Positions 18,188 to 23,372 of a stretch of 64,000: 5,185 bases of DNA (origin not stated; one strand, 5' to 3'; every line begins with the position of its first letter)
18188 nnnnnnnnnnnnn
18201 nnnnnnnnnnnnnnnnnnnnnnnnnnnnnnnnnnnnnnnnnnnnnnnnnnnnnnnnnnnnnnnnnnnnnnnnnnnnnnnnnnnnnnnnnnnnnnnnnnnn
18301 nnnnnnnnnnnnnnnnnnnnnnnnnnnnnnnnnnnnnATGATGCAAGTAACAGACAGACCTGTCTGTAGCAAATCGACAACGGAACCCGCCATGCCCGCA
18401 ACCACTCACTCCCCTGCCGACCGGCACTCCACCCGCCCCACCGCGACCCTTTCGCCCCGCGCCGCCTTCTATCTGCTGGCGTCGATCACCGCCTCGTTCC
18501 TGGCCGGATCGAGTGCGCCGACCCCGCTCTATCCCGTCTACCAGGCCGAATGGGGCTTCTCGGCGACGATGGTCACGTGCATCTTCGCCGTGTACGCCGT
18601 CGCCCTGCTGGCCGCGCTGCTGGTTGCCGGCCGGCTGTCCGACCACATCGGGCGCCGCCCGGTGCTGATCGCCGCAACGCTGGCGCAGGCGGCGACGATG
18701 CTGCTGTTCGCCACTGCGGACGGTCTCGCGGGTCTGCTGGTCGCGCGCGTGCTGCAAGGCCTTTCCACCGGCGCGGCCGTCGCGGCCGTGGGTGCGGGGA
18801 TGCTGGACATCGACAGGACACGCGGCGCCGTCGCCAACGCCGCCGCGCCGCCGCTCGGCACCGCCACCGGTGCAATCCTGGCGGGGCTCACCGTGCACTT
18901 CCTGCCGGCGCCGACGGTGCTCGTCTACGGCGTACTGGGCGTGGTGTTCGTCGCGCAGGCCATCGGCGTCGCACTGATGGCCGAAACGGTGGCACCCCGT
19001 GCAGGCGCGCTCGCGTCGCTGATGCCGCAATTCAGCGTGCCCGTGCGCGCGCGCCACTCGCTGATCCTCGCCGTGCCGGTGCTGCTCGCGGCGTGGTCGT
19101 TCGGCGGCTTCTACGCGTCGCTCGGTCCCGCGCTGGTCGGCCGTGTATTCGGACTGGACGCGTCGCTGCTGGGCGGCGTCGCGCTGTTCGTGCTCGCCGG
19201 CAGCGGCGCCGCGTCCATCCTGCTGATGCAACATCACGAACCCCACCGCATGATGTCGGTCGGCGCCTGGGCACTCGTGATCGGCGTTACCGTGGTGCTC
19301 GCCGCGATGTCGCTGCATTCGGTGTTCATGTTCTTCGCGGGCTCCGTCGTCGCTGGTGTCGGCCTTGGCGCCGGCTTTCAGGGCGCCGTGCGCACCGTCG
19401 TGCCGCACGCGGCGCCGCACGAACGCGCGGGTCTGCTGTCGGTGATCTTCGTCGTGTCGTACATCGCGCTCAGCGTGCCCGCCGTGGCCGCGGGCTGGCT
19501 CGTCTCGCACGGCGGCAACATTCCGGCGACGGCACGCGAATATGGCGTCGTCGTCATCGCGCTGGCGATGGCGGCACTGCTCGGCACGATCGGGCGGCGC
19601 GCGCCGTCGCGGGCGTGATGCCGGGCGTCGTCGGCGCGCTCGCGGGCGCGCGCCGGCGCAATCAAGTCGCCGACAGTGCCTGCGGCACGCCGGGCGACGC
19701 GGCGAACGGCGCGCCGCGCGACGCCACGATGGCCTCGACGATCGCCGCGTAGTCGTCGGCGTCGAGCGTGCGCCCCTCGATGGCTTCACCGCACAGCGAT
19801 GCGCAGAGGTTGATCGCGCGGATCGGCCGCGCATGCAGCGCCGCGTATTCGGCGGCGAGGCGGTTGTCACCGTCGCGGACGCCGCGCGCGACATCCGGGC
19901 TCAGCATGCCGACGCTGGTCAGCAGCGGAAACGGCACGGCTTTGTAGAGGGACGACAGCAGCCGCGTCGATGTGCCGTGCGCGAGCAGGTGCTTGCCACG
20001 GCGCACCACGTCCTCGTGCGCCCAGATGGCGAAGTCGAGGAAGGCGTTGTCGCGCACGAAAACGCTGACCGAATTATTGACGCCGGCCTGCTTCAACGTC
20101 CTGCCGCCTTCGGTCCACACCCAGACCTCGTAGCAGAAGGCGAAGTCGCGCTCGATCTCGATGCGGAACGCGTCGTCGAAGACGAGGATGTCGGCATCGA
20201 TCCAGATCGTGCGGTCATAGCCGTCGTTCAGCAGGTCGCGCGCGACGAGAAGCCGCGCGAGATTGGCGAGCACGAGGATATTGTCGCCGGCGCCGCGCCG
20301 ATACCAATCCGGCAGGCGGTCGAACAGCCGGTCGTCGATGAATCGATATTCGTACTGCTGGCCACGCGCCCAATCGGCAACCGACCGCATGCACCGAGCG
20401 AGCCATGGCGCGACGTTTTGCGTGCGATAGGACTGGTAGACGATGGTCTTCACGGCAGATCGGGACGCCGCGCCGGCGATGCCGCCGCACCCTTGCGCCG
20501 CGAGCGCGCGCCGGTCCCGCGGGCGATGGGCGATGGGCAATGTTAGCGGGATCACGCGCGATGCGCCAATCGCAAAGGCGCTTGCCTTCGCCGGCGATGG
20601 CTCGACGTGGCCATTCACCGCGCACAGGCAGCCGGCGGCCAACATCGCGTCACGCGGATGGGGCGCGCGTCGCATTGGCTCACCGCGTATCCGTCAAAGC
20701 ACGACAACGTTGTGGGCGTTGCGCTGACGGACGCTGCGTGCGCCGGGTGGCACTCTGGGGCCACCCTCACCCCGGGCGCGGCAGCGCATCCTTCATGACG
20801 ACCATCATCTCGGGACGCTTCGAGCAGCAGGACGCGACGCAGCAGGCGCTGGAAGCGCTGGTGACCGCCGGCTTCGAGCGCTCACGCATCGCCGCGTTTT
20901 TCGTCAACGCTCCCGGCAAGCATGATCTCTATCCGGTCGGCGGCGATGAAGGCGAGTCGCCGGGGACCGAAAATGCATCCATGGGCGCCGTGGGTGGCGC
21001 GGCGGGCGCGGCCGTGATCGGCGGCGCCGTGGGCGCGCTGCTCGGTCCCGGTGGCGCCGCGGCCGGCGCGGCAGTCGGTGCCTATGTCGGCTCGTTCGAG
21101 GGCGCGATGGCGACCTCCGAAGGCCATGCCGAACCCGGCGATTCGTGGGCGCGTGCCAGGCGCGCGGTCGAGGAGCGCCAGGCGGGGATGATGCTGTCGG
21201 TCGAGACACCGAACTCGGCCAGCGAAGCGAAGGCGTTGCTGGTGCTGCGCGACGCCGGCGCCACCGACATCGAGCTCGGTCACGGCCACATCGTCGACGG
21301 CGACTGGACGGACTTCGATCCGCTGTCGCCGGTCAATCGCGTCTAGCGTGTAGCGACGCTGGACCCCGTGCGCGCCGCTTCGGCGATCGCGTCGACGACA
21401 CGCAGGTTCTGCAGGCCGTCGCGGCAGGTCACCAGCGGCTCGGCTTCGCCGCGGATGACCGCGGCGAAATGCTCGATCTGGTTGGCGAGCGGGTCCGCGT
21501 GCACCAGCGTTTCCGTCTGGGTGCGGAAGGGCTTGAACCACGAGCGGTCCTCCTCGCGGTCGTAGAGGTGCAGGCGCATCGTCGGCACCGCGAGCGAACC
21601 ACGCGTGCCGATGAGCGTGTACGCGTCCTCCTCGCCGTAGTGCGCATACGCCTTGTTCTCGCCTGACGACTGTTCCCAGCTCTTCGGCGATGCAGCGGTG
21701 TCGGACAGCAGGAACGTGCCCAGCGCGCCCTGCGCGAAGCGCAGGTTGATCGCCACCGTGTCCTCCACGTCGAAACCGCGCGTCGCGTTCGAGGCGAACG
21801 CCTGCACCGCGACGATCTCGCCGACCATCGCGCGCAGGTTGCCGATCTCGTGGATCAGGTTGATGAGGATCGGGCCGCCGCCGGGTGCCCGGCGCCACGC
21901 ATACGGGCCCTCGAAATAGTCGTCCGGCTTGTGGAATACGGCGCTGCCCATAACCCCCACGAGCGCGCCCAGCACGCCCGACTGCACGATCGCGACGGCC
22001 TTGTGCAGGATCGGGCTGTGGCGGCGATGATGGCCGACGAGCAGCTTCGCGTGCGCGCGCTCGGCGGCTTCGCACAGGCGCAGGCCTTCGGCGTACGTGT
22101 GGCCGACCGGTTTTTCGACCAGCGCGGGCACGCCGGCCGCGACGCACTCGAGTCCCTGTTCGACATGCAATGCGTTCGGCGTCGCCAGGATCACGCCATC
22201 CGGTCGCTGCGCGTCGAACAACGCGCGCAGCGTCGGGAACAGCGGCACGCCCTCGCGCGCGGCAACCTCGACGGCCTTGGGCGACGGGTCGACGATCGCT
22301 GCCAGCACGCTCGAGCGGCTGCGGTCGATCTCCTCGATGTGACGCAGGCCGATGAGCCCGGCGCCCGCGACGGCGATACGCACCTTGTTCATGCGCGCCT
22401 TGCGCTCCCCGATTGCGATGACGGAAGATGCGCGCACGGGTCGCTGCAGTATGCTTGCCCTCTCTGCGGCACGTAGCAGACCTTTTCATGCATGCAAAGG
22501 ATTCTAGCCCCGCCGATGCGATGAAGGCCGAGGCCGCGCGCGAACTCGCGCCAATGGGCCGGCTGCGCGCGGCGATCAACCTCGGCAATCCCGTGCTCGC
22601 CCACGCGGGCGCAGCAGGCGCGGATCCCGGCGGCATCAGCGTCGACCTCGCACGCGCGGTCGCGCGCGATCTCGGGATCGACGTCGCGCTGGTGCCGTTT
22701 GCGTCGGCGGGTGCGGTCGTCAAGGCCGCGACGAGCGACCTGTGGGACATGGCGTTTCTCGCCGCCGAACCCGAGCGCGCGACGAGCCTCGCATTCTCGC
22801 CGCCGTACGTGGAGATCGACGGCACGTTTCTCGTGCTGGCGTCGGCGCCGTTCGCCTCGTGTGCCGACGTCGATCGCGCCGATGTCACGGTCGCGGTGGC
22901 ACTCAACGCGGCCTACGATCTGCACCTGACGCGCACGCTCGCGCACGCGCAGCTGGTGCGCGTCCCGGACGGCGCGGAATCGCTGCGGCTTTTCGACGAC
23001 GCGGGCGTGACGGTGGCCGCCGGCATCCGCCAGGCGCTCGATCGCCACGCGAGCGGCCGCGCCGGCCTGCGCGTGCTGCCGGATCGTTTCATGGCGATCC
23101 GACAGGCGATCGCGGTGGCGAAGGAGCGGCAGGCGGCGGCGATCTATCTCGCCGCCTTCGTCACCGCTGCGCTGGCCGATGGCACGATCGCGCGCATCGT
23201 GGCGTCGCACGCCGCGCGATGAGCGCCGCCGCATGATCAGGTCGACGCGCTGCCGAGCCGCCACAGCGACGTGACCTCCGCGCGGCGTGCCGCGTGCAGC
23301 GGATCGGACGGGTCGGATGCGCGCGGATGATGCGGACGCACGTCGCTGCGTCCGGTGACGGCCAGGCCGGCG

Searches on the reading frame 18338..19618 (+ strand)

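Call 79: search_protein_families(library=pfam, proteins=[window:18338-19618:+], max_evalue=0.00001)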
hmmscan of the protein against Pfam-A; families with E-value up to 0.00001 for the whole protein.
window:18338-19618:+ (426 aa): 3 families
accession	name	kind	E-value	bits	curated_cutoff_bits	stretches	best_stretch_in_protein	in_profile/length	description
PF07690.21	MFS_1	-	1.5e-21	77.1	33.4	1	48-292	2-255/347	Major Facilitator Superfamily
PF12832.13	MFS_1_like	-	1.3e-07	31.5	25.2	1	39-185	211-361/373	MFS_1 like family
PF00083.30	Sugar_tr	-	7e-07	28.9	22.3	1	66-150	43-122/452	Sugar (and other) transporter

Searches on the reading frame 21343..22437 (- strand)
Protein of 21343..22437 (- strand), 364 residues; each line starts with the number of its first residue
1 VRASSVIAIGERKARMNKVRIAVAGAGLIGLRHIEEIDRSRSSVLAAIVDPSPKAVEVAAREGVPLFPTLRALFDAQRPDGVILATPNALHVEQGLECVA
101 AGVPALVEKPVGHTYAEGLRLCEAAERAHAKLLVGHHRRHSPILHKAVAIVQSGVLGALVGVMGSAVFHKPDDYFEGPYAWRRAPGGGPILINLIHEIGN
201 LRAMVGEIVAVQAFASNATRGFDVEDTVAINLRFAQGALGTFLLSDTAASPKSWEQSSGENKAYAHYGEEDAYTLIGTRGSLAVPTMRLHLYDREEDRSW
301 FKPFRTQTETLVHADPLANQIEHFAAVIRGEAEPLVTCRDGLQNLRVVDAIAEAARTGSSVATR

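Call 79: search_protein_families(library=pfam, proteins=[window:21343-22437:-], max_evalue=0.00001)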
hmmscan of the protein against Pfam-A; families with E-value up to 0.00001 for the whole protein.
window:21343-22437:- (364 aa): 3 families
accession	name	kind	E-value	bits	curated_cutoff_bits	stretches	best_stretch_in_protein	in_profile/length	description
PF01408.29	GFO_IDH_MocA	-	3.8e-22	79.7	24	1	19-136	1-120/120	Oxidoreductase family, NAD-binding Rossmann fold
PF02894.22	GFO_IDH_MocA_C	-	2.4e-21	77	22.9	1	151-362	4-217/218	Oxidoreductase family, C-terminal alpha/beta domain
PF22725.1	GFO_IDH_MocA_C3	-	3.9e-20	72.5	27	1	146-282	3-123/124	GFO/IDH/MocA C-terminal domain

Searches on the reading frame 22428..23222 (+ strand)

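Call 79: search_protein_families(library=pfam, proteins=[window:22428-23222:+], max_evalue=0.00001)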
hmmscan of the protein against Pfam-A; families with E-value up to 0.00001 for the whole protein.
window:22428-23222:+ (264 aa): 1 family
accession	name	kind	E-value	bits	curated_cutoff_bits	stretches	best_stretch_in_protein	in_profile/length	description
PF00497.25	SBP_bac_3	-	5.2e-13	49.3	26.4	1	66-259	20-127/132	Bacterial extracellular solute-binding proteins, family 3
